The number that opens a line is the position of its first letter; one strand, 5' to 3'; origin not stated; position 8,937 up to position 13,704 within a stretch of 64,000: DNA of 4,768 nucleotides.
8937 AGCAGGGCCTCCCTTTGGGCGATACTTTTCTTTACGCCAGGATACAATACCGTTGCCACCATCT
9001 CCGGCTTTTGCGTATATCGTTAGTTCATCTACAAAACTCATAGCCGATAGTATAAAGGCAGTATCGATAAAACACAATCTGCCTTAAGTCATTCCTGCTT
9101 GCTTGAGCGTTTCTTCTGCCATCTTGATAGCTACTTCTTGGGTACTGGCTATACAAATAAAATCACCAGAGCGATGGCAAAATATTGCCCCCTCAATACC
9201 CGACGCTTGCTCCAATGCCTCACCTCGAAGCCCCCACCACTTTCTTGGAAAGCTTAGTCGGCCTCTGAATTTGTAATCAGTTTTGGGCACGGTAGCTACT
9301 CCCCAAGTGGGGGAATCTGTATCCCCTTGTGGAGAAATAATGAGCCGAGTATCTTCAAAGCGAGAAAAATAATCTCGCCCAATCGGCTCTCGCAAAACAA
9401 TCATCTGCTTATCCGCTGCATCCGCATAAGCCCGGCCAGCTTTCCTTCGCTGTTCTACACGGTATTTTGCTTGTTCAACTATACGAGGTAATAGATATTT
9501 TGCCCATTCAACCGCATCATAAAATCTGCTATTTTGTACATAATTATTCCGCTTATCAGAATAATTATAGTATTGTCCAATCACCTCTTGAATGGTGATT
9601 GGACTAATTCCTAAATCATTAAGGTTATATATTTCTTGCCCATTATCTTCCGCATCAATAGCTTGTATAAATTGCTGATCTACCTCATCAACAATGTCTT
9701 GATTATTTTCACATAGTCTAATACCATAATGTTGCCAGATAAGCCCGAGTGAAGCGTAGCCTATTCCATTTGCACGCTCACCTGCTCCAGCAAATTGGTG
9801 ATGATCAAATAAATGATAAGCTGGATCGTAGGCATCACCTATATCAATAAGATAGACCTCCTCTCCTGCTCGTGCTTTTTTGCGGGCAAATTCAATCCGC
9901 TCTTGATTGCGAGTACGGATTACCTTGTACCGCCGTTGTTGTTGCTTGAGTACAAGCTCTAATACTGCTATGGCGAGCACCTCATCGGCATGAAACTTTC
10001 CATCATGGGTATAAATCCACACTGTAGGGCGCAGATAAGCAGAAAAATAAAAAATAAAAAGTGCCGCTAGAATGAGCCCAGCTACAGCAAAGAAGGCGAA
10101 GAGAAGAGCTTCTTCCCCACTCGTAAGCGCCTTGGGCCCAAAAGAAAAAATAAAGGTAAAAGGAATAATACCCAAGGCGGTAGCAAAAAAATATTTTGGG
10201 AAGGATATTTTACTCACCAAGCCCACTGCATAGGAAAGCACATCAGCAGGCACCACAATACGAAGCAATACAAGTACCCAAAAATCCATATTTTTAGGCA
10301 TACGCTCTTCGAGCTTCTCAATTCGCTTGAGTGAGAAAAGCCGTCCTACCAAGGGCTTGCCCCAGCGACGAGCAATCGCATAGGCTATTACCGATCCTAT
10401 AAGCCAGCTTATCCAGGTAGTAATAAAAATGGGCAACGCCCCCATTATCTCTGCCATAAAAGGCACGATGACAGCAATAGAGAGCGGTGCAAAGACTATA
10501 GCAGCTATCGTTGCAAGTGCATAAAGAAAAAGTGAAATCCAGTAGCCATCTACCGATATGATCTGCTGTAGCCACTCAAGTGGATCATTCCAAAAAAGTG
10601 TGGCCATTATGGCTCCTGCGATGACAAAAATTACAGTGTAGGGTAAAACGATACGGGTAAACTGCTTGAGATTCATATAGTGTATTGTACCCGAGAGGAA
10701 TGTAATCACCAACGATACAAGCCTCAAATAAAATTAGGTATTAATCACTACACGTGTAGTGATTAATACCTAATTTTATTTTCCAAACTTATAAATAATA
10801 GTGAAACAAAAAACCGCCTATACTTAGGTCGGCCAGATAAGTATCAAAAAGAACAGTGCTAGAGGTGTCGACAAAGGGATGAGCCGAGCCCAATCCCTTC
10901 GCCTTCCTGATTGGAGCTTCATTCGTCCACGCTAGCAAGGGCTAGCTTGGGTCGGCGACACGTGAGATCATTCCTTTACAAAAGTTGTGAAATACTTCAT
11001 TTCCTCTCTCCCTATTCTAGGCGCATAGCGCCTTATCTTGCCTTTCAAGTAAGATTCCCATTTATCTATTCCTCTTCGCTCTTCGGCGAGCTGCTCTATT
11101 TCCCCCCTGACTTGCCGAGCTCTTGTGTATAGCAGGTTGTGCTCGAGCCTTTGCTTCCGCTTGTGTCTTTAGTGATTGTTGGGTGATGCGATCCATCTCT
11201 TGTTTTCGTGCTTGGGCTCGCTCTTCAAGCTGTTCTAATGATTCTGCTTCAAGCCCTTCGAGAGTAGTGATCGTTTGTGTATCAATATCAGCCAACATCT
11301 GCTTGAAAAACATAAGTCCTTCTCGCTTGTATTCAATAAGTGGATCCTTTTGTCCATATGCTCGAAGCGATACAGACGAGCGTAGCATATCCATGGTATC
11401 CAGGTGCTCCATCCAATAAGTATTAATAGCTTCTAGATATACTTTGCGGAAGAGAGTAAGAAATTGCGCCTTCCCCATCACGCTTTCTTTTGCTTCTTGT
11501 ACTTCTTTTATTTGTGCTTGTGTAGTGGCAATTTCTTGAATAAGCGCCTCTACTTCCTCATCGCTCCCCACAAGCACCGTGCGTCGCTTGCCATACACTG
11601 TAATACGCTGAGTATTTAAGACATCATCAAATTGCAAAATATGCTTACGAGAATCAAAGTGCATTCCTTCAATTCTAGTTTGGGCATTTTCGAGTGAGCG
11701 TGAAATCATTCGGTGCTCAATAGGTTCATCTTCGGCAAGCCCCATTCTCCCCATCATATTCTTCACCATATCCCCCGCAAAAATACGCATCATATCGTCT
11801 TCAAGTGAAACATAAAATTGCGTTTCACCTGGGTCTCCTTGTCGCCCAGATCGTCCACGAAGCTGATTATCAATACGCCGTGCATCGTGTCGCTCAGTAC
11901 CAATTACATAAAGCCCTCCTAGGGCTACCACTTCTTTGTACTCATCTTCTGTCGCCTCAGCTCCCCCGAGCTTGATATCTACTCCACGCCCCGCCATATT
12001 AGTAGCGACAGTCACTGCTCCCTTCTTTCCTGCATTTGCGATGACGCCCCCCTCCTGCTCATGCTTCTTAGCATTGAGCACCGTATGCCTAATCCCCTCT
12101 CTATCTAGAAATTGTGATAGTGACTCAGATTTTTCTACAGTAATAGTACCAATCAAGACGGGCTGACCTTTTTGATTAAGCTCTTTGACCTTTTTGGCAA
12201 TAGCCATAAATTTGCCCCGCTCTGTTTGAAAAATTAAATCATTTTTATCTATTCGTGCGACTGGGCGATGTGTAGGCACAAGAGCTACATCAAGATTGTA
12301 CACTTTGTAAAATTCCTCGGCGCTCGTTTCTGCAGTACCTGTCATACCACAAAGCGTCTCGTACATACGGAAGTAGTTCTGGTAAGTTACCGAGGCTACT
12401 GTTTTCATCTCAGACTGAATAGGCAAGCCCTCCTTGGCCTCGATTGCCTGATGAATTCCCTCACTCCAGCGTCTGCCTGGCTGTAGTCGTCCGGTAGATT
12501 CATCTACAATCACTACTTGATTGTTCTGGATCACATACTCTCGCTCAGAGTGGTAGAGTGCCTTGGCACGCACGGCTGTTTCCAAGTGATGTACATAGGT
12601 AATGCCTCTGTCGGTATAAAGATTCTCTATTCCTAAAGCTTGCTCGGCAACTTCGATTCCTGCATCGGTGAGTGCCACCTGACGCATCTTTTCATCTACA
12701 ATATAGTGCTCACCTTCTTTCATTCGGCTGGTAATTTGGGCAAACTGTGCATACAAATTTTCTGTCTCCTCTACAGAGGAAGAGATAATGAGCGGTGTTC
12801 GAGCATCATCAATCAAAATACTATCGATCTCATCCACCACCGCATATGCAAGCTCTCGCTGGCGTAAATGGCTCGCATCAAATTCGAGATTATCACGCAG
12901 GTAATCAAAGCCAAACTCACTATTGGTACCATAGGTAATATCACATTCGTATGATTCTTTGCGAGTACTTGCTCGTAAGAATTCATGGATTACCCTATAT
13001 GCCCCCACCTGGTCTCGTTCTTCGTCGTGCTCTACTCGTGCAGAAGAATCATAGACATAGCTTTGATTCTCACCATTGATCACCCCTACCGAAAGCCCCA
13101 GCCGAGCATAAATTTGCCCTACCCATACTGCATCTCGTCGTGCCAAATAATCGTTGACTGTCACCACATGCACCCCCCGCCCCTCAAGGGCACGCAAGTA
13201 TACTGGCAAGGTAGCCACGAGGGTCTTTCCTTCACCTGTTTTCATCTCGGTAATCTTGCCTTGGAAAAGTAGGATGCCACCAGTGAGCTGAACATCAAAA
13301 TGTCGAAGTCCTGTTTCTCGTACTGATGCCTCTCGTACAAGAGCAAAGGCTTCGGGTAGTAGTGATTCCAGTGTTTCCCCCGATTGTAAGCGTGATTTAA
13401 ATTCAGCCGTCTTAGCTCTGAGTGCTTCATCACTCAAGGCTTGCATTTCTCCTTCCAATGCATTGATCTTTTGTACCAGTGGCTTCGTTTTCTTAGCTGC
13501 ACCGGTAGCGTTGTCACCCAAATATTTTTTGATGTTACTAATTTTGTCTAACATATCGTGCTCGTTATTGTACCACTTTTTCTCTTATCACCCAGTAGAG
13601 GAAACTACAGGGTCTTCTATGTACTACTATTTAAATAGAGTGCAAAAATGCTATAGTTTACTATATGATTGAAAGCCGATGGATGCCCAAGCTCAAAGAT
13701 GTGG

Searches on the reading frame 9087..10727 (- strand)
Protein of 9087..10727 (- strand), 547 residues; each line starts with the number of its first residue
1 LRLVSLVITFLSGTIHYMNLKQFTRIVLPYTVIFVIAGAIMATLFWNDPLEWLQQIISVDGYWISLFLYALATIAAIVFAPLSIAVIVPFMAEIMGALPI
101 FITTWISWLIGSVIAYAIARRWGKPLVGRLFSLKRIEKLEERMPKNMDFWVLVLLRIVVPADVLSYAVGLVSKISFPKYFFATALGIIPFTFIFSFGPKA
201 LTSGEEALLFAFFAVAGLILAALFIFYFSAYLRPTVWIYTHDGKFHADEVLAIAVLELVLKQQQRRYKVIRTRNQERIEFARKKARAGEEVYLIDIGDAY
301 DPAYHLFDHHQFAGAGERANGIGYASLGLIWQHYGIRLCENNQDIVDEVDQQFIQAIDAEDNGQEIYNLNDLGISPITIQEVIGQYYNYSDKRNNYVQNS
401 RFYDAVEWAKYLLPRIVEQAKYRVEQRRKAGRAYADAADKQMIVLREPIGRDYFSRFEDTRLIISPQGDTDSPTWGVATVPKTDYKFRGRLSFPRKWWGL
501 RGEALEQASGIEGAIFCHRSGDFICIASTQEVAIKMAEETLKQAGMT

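Call 73: search_protein_families(library=pfam, proteins=[window:9087-10727:-], max_evalue=0.00001)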
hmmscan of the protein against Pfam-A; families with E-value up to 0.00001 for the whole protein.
window:9087-10727:- (547 aa): 2 families
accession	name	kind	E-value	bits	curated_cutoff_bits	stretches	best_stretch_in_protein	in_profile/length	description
PF03690.18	MYG1_exonuc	-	2.8e-55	188.6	22.1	1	238-541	2-318/318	Uncharacterised protein family (UPF0160)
PF09335.16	VTT_dom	-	6.7e-18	65.8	33.9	1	82-196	6-119/123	VTT domain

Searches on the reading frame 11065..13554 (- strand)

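Call 73: search_protein_families(library=pfam, proteins=[window:11065-13554:-], max_evalue=0.00001)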
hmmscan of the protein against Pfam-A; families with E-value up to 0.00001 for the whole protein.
window:11065-13554:- (830 aa): 4 families
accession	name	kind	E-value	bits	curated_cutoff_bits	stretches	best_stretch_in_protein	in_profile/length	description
PF07517.20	SecA_DEAD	-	1e-118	396.3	24.6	1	9-415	2-289/290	SecA DEAD-like domain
PF21090.3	P-loop_SecA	-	8.4e-79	264.4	27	2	431-534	1-104/205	SecA P-loop domain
PF07516.18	SecA_SW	-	6.2e-44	150.9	26.7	2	680-765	113-196/200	SecA Wing and Scaffold domain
PF01043.26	SecA_PP_bind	-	1e-37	129.5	23.5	1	264-372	2-110/110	SecA preprotein cross-linking domain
